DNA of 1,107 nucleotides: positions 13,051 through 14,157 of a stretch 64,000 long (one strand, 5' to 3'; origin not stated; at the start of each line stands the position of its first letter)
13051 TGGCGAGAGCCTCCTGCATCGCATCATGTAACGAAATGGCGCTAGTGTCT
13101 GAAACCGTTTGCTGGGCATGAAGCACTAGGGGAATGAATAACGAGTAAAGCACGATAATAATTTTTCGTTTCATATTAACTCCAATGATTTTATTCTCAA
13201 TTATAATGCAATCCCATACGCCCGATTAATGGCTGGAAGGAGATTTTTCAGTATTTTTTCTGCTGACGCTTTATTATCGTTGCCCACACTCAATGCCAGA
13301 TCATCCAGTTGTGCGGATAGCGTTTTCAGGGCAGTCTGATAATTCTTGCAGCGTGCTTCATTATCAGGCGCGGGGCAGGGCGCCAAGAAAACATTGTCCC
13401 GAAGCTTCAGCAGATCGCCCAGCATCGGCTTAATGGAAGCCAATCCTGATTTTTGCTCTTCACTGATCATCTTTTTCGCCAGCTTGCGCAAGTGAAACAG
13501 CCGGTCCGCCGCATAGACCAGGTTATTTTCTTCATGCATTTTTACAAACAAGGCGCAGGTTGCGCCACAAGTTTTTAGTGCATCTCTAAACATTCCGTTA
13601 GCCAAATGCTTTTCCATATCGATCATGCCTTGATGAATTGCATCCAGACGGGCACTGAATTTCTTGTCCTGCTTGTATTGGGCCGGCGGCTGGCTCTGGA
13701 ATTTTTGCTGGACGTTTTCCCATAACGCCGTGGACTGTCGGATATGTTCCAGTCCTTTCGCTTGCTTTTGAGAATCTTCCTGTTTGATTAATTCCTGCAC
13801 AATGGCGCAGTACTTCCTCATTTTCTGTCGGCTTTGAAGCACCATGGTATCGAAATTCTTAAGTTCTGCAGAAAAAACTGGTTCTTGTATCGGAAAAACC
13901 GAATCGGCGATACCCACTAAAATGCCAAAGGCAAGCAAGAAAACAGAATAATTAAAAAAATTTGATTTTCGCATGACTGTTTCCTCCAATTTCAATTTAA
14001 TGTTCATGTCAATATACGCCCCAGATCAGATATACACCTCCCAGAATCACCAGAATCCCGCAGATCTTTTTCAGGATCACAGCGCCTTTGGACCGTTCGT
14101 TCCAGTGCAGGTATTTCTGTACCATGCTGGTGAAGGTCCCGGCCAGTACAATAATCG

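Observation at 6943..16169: A single 9-kb minus-strand operon couples ArsR, a periplasmic thiol-disulfide relay, an unknown Cys-motif protein, a TolC-MFP-RND pump and a thioredoxin-ferredoxin fusion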

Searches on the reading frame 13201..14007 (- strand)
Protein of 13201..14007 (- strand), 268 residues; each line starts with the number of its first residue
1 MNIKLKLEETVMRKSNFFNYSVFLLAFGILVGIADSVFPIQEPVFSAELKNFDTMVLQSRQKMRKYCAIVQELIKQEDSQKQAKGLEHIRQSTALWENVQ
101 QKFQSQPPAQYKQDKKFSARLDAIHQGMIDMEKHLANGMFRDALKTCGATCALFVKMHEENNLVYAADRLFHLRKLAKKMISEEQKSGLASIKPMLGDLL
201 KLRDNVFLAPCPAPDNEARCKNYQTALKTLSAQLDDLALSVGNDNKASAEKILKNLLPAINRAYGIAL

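Call 4: search_protein_families(library=pfam, proteins=[window:13201-14007:-], max_evalue=0.01)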
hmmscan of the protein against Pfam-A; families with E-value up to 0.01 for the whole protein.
window:13201-14007:- (268 aa): 0 families

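Call 5: search_protein_families(library=ncbifam, proteins=[window:13201-14007:-], max_evalue=0.01)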
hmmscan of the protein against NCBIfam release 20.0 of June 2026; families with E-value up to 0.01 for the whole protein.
window:13201-14007:- (268 aa): 0 families

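Call 8: find_homologous_proteins(query=window:13201-14007:-)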
Query window:13201-14007:- (268 aa): 37 proteins with E <= 0.001 among 1073 candidates.
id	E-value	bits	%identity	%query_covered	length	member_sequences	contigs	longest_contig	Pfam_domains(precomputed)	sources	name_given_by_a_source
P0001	3.0e-165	565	100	96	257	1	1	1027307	-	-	-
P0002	3.3e-119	415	74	96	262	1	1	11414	-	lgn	-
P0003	5.3e-119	414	74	96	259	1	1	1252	-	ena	-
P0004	5.3e-116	404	82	83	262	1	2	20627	-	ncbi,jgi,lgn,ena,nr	ncbi:MAG TPA: hypothetical protein ENN22_09830 [bacterium]|nr:hypothetical protein [bacterium]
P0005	1.7e-113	396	71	96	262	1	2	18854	-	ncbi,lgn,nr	ncbi:MAG: hypothetical protein ONB13_06160 [candidate division KSB1 bacterium]|nr:hypothetical prote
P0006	8.7e-113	394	80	83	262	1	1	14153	-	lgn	-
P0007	1.6e-112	393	71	96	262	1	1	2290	-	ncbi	-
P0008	6.4e-111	387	71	94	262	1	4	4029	-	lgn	-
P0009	9.7e-110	384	69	96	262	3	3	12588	-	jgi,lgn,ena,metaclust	metaclust:\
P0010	1.6e-108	380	69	96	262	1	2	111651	-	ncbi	-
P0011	2.4e-108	379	79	80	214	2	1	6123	-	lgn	-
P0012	3.1e-107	375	70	93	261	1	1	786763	-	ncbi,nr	ncbi:MAG: hypothetical protein U5R06_11385 [candidate division KSB1 bacterium]|nr:hypothetical prote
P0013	1.1e-106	374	68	97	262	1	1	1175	-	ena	-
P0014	2.4e-106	372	74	84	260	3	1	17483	PF07361.17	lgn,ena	-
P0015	3.3e-102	359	65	97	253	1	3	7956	-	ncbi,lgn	-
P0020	7.4e-78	279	58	84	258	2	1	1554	-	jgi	jgi:soluble cytochrome b562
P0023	6.5e-67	243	50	85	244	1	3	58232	-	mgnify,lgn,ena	mgnify:CR=1 FL=1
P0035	1.6e-45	173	40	92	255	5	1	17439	-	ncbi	ncbi:MAG: hypothetical protein ACP5M0_14250 [Desulfomonilaceae bacterium]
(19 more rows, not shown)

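Call 9: find_encoding_contigs(protein=P0012, flank=10000, max_places=2)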
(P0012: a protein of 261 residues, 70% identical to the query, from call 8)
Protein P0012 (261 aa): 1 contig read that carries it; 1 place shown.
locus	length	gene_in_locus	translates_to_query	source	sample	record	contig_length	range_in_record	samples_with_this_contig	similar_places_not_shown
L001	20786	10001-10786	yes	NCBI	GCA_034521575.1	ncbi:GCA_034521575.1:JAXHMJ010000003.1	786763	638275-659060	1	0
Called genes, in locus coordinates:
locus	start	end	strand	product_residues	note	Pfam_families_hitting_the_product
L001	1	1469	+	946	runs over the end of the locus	PF05231:MASE1, PF08447:PAS_3, PF13426:PAS_9 (faint), PF08448:PAS_4 (weak), PF00512:HisKA, PF02518:HATPase_c, PF00072:Response_reg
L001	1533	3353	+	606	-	PF16586:DUF5060, PF12904:Collagen_bind_2 (weak)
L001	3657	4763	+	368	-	PF00248:Aldo_ket_red, PF13183:Fer4_8 (weak), PF13187:Fer4_9 (weak), PF13534:Fer4_17 (weak)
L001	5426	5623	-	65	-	-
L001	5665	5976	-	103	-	-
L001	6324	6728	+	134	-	PF01022:HTH_5, PF12840:HTH_20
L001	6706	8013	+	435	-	PF03773:ArsP_1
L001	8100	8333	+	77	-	PF13192:Thioredoxin_3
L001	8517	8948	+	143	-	PF00085:Thioredoxin, PF13098:Thioredoxin_2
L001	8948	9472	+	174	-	PF02683:DsbD_TM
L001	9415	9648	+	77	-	-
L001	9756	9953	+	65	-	-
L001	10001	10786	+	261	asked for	-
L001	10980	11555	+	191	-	PF00581:Rhodanese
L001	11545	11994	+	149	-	PF07291:MauE, PF07681:DoxX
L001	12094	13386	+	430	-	PF02321:OEP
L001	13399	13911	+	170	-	PF03773:ArsP_1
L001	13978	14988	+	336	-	PF25917:BSH_RND (weak), PF25919:BSH_CusB (weak), PF25973:BSH_CzcB, PF25984:BSH_YknX (faint), PF25954:Beta-barrel_RND_2, PF25990:Beta-barrel_YknX (weak), PF25967:RND-MFP_C (weak), PF25989:YknX_C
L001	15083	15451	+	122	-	PF13366:PDDEXK_3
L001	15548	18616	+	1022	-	PF00873:ACR_tran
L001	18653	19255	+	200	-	PF13192:Thioredoxin_3, PF00037:Fer4 (weak), PF12837:Fer4_6 (weak), PF13237:Fer4_10 (faint)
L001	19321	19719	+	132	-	PF01022:HTH_5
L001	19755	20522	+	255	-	PF02596:DUF169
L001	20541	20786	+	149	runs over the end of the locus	PF02566:OsmC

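Call 10: find_encoding_contigs(protein=P0010, flank=10000, max_places=2)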
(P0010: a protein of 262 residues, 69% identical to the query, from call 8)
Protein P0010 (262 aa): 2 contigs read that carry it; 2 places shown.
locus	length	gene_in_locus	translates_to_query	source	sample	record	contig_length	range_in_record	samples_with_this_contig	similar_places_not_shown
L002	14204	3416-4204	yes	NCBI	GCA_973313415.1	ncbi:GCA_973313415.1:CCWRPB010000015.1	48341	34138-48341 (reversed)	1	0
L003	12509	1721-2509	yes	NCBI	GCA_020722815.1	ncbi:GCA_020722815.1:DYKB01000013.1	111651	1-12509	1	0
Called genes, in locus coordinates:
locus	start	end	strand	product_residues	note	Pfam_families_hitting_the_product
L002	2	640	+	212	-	?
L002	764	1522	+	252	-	PF01925:TauE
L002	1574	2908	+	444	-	PF13372:Alginate_exp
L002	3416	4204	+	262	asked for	-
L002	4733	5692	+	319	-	-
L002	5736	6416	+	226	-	PF03358:FMN_red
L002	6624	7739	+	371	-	PF09719:C_GCAxxG_C_C, PF13585:CHU_C (faint), PF13860:FlgD_ig, PF18962:Por_Secre_tail (weak)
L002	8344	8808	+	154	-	-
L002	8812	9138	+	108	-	PF22263:DUF6951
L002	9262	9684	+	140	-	PF01022:HTH_5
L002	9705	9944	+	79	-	PF13192:Thioredoxin_3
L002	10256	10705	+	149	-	PF00085:Thioredoxin, PF13098:Thioredoxin_2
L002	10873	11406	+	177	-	PF02683:DsbD_TM (faint)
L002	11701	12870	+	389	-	PF03773:ArsP_1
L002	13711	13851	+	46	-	-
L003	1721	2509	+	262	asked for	-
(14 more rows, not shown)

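Call 11: find_encoding_contigs(protein=P0023, flank=10000, max_places=2)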
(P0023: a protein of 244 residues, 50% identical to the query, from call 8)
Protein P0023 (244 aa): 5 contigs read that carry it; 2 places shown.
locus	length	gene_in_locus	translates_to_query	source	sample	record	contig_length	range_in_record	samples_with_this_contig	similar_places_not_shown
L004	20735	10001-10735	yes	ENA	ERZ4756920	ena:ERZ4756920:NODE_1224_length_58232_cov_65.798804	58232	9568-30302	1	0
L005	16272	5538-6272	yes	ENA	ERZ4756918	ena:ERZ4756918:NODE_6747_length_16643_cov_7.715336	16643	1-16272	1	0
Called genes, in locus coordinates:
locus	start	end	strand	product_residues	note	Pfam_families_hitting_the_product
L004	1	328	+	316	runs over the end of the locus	PF01458:SUFBD_core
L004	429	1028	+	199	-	PF03848:TehB (weak), PF01135:PCMT (weak), PF01209:Ubie_methyltran, PF13489:Methyltransf_23, PF13847:Methyltransf_31, PF08241:Methyltransf_11, PF08242:Methyltransf_12, PF13649:Methyltransf_25, +4 more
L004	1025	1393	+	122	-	-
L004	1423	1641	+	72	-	-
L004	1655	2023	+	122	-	PF02627:CMD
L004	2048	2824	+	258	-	PF02596:DUF169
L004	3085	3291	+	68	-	PF09723:Zn_ribbon_8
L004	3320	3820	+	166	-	PF04246:RseC_MucC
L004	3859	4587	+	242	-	PF02535:Zip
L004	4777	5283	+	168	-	-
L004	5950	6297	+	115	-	PF01022:HTH_5, PF12840:HTH_20 (weak)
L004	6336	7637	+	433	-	PF03773:ArsP_1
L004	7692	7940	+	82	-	PF13192:Thioredoxin_3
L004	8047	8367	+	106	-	PF02627:CMD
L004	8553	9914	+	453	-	PF22113:Mtrc-MtrF_II-IV_dom (faint), PF02085:Cytochrom_CIII (faint), PF22678:Cytochrom_c_NrfB-like (faint), PF14522:Cytochrome_C7 (weak), PF18962:Por_Secre_tail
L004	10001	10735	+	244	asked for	-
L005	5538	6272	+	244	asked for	-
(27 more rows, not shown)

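Call 12: find_encoding_contigs(protein=P0035, flank=10000, max_places=2)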
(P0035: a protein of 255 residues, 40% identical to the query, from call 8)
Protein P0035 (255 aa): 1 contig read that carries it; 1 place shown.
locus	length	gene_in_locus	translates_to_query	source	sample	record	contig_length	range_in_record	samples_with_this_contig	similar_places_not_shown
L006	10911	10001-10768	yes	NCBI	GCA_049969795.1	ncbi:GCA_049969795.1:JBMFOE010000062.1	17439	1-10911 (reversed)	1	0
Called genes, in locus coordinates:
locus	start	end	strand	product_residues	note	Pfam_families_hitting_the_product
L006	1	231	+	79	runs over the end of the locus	PF14451:Ub-Mut7C, PF02597:ThiS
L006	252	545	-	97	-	PF00216:Bac_DNA_binding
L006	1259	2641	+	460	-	PF00581:Rhodanese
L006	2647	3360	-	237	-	PF00730:HhH-GPD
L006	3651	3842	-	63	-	-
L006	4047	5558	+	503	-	PF02321:OEP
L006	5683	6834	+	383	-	PF25954:Beta-barrel_RND_2, PF25967:RND-MFP_C, PF25975:CzcB_C, PF25989:YknX_C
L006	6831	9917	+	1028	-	PF00873:ACR_tran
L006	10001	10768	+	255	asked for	-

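Call 24: find_related_loci(query=A3, collection=genome_contigs, flank=10000)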
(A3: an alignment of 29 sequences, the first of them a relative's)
Query A3 (257 aa) in genome_contigs; peptide patterns used: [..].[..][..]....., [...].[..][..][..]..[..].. (x = any residue, [..] = any of these).
122 stretches matched a pattern; 27 encode a relative of the query (tblastn E <= 1e-3); 27 distinct loci.
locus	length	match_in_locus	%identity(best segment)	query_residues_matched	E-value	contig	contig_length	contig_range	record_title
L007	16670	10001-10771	75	1-257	1e-130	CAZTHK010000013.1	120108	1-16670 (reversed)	MAG TPA_asm: uncultured bacterium isolate SRP141376_co1_20 genome assembly, contig: NODE_358_length_120108_cov_91.512757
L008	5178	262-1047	72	1-257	2e-126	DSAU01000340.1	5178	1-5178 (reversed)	MAG TPA_asm: bacterium isolate SpSt-1156 Ga0129302_1010681, whole genome shotgun sequence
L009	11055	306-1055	73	9-257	5e-120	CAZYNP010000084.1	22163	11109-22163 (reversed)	MAG TPA_asm: uncultured Cytophagia bacterium isolate binchicken_co274_472 genome assembly, contig: NODE_6047_length_2216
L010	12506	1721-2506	69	1-257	4e-118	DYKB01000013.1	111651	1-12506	MAG TPA_asm: Caldithrix sp. isolate SulCav_AS07-7_41_26 SulCav_AS07_7_98_length_111651_cov_15_648814, whole genome shotg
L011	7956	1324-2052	67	8-257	8e-105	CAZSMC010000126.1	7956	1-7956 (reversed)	MAG TPA_asm: uncultured Cytophagia bacterium isolate binchicken_co17_2 genome assembly, contig: NODE_18179_length_7956_c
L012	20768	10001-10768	61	7-257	6e-100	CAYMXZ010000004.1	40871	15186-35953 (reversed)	MAG TPA_asm: uncultured Caldithrix sp. isolate binchicken_co107_282 genome assembly, contig: NODE_2413_length_40871_cov_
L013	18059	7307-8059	56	6-257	1e-90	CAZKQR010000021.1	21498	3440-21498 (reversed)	MAG TPA_asm: uncultured Cytophagia bacterium isolate binchicken_co66_201 genome assembly, contig: NODE_3947_length_21498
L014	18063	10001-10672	59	34-257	7e-87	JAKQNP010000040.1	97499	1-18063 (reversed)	MAG: bacterium isolate USDV_metabat.15 k141_418353, whole genome shotgun sequence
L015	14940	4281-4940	50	38-257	1e-67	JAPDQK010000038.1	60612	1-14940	MAG: Candidatus Zhuqueibacter pondensis isolate JZ4_201709_bins_45 JZ-4_201709_bins_45_scaffold_38, whole genome shotgun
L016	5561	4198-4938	46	10-257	4e-66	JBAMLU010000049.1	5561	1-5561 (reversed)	MAG: bacterium isolate MAG13 ExploCarb_3808S_S2_3061_length_5561_cov_3, whole genome shotgun sequence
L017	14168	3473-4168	44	29-257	9e-64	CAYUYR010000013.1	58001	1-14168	MAG TPA_asm: uncultured Planctomycetaceae bacterium isolate SRP141376_co2_344 genome assembly, contig: NODE_1360_length_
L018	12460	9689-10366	44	35-257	3e-62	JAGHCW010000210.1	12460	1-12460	MAG: bacterium isolate AUK292 PB_MBMC_246_c_000000000228, whole genome shotgun sequence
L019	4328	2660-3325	46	38-257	8e-62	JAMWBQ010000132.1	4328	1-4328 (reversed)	MAG: Candidatus Omnitrophota bacterium isolate DG_1_4.bins.113.Tibet NODE_26287_length_4328_cov_1.174006, whole genome s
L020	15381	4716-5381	43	38-257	5e-62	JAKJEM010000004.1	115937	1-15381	MAG: Planctomycetota bacterium isolate UR.bin147 NODE_4_length_115937_cov_4.529199, whole genome shotgun sequence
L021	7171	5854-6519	43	38-257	1e-56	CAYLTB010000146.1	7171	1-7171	MAG TPA_asm: uncultured Verrucomicrobiota bacterium isolate binchicken_co265_111 genome assembly, contig: NODE_14369_len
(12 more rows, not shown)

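Call 31: predict_structure(alignment_id=A3)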
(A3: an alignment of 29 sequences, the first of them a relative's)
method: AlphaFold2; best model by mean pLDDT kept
length: 257 residues; sequences in the alignment: 29
mean_pLDDT: 92.3   pTM: 0.82
mean pLDDT of the five models: 92.3, 92.3, 91.5, 90.7, 90.7
residues with pLDDT >= 90: 222; 70-90: 2; 50-70: 28; < 50: 5
segments of 3 or more residues with pLDDT < 50: none
pLDDT, mean of each block of 10 residues (from residue 1): 55 63 52 83 97 97 98 99 99 97 98 99 98 98 98 97 98 97 98 97 95 98 98 98 97 96
secondary structure, 60 per line:
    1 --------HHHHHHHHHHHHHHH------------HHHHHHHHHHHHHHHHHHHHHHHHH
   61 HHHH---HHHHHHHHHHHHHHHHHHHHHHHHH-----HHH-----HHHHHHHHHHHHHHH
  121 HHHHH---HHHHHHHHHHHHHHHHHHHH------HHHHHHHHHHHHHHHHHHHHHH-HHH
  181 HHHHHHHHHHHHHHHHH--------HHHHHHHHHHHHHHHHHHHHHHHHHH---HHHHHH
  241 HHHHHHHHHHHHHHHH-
elements in order: H9-23 H36-64 H68-92 H106-125 H129-148 H155-176 H178-197 H206-231 H235-256

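Call 36: fold_search(model_id=the predicted structure, library=pdb)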
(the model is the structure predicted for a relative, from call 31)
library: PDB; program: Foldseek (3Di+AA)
matches with E <= 10: 579; with E <= 0.001: 0
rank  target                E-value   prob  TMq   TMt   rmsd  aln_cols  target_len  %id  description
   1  9dbf                  3.3e-02  1.00  0.31  0.26  11.9       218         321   12  Zn-Bound Structure of a Single-Chain Tet4 Variant with an L42W Mutation (released 2025-08-06)
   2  9dbd                  3.3e-02  0.99  0.32  0.26  12.3       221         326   12  Zn-Bound Structure of a Single-Chain Tet4 Variant with an H38E Mutation (released 2025-08-06)
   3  5dhg_B                1.3e-01  0.92  0.30  0.22  20.5       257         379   10  The crystal structure of nociceptin/orphanin FQ peptide receptor (NOP) in complex with C-35 (PSI Community Target) (released 2015-10-21)
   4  9i4t_Q                1.6e-01  1.00  0.30  0.48   4.1       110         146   12  Photosystem II from Arabidopsis thaliana (released 2026-03-25)
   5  5nj6_A                1.9e-01  0.91  0.32  0.21  18.5       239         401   15  Crystal structure of a thermostabilised human protease-activated receptor-2 (PAR2) in ternary complex with Fab3949 and (released 2017-05-03)
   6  4rwa_A                1.9e-01  0.87  0.32  0.22  19.3       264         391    9  Synchrotron structure of the human delta opioid receptor in complex with a bifunctional peptide (PSI community target) (released 2015-01-14)
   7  4rwa_B                2.0e-01  0.87  0.31  0.22  19.1       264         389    9  Synchrotron structure of the human delta opioid receptor in complex with a bifunctional peptide (PSI community target) (released 2015-01-14)
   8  1h6g_B                2.2e-01  0.82  0.30  0.31  15.8       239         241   10  alpha-catenin M-domain (released 2001-08-07)
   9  5ndz                  2.3e-01  0.93  0.31  0.16  18.2       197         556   16  Crystal structure of a thermostabilised human protease-activated receptor-2 (PAR2) in complex with AZ3451 at 3.6 angstro (released 2017-05-03)
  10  6pt2_A                2.3e-01  0.85  0.31  0.21  18.5       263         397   10  Crystal structure of the active delta opioid receptor in complex with the peptide agonist KGCHM07 (released 2019-12-11)
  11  8f7n                  2.5e-01  0.80  0.27  0.20  42.3       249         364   10  Crystal structure of chemoreceptor McpZ ligand sensing domain (released 2023-07-05)
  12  5ndd                  2.7e-01  0.91  0.31  0.15  18.2       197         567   16  Crystal structure of a thermostabilised human protease-activated receptor-2 (PAR2) in complex with AZ8838 at 2.8 angstro (released 2017-05-03)
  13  4p9t_A                3.0e-01  0.85  0.29  0.31  16.3       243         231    9  Structure of the free form of the N-terminal VH1 domain of monomeric alpha-catenin (released 2015-04-29)
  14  6g7o                  3.0e-01  0.84  0.33  0.25  18.9       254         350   12  Crystal structure of human alkaline ceramidase 3 (ACER3) at 2.7 Angstrom resolution (released 2019-01-02)
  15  2vpw_C                3.0e-01  0.80  0.32  0.32  11.6       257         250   13  Polysulfide reductase with bound menaquinone (released 2008-06-10)
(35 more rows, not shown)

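Call 55: search_protein_families(library=pfam, proteins=[L001:13399-13911:+, L001:10980-11555:+, L001:11545-11994:+, L001:19755-20522:+, P0014, P0020, window:13201-13974:-], max_evalue=0.1)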
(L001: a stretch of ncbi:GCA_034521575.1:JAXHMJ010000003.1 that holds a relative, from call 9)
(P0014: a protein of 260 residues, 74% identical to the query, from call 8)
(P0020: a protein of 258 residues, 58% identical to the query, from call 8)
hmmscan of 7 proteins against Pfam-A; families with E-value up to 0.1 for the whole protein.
L001:13399-13911:+ (170 aa): 2 families
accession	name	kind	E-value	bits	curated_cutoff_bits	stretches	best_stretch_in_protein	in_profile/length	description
PF03773.19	ArsP_1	-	8.3e-11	42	32.3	1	30-164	5-139/294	Predicted permease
PF13131.11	DUF3951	-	0.061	14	26.3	1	41-65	8-34/52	Protein of unknown function (DUF3951)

L001:10980-11555:+ (191 aa): 2 families
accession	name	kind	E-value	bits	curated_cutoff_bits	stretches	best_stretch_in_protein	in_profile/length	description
PF00581.25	Rhodanese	-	4.1e-14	53.3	22.2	1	82-176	2-101/102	Rhodanese-like domain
PF11135.13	DUF2888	-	0.075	13.4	27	0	67-128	36-94/144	Protein of unknown function (DUF2888)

L001:11545-11994:+ (149 aa): 3 families
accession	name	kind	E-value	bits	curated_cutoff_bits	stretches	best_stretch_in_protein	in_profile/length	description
PF07291.16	MauE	-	2.4e-29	102.7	27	1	6-136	1-127/128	Methylamine utilisation protein MauE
PF07681.17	DoxX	-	1.5e-08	35.6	23.6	1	10-92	2-83/85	DoxX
PF13564.11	DoxX_2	-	0.0085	16.7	26.3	1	15-97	4-83/103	DoxX-like family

L001:19755-20522:+ (255 aa): 1 family
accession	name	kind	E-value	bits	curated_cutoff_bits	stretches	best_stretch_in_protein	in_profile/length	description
PF02596.20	DUF169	-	5.3e-50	170.6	27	1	11-217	2-208/209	Uncharacterised ArCR, COG2043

P0014 (260 aa): 8 families
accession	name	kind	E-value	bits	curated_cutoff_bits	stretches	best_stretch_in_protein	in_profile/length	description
PF07361.16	Cytochrom_B562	-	2.5e-05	25.3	30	1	171-251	31-93/102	Cytochrome b562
PF09177.16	STX6_10_61_N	-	0.002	19.1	29.4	0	181-240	14-73/99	Syntaxin 6/10/61, N-terminal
PF08628.17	Nexin_C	-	0.011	16.6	22.3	0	169-247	22-101/110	Sorting nexin C terminal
PF13479.12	AAA_24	-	0.013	15.8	27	1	37-97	58-112/195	AAA domain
PF24696.1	UGSC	-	0.039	14.5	25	1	202-259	5-57/172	UGSC family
PF05960.17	DUF885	-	0.075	13.1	32.4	0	20-207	17-213/532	Bacterial protein of unknown function (DUF885)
PF06160.17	EzrA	-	0.078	11.7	39.6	0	40-251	102-293/557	Septation ring formation regulator, EzrA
PF22375.1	Lgt1_N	-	0.079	13.6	27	0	57-80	45-68/101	Glucosyltransferase Lgt1, N-terminal domain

P0020 (258 aa): 3 families
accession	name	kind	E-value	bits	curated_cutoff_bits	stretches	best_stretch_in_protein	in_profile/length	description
PF07361.16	Cytochrom_B562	-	2.7e-05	25.1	30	1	186-248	26-92/102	Cytochrome b562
PF09177.16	STX6_10_61_N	-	0.0081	17.1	29.4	0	176-230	11-63/99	Syntaxin 6/10/61, N-terminal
PF05761.20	5_nucleotid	-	0.066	12.6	28.5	1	41-132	310-400/460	5' nucleotidase family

window:13201-13974:- (257 aa): 2 families
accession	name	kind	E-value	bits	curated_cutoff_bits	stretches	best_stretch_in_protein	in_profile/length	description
PF07361.16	Cytochrom_B562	-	0.03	15.4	30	1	164-245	27-90/102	Cytochrome b562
PF14786.12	Death_2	-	0.08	13.3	25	0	146-191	64-109/146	Tube Death domain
